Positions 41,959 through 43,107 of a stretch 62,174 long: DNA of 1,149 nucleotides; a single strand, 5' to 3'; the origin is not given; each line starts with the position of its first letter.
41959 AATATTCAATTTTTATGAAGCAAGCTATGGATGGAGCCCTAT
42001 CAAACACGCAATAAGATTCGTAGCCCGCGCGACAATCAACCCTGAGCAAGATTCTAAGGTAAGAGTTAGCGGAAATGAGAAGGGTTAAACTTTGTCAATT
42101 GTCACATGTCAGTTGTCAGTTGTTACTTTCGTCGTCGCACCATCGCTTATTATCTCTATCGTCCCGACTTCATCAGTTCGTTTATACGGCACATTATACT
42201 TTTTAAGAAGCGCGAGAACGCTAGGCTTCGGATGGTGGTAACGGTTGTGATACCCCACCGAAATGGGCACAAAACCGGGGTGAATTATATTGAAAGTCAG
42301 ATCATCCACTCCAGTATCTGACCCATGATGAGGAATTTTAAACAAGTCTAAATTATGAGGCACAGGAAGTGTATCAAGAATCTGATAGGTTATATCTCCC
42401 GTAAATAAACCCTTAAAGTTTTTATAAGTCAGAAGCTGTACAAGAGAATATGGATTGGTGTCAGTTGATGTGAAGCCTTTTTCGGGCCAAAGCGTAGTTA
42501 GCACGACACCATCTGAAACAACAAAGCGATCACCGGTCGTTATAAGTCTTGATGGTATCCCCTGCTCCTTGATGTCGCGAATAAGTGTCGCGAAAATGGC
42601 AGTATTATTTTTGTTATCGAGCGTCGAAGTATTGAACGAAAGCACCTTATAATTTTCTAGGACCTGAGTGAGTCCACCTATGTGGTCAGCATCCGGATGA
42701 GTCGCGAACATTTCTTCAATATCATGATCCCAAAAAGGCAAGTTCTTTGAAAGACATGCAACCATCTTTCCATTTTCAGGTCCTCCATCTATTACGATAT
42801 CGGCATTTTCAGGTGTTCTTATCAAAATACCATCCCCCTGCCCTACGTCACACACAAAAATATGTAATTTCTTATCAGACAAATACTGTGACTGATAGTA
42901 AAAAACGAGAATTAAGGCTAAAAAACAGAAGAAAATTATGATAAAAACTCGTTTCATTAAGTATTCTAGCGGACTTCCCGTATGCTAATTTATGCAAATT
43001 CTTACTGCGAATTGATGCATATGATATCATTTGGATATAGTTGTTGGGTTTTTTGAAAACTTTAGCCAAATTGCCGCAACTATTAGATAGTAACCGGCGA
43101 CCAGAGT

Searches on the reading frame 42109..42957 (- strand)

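Call 50: search_protein_families(library=pfam, proteins=[window:42109-42957:-], max_evalue=0.0001)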
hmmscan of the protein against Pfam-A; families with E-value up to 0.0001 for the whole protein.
window:42109-42957:- (282 aa): 1 family
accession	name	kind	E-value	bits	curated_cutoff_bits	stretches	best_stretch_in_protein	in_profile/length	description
PF00753.33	Lactamase_B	-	1.5e-08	35.2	22.7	1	37-216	2-176/196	Metallo-beta-lactamase superfamily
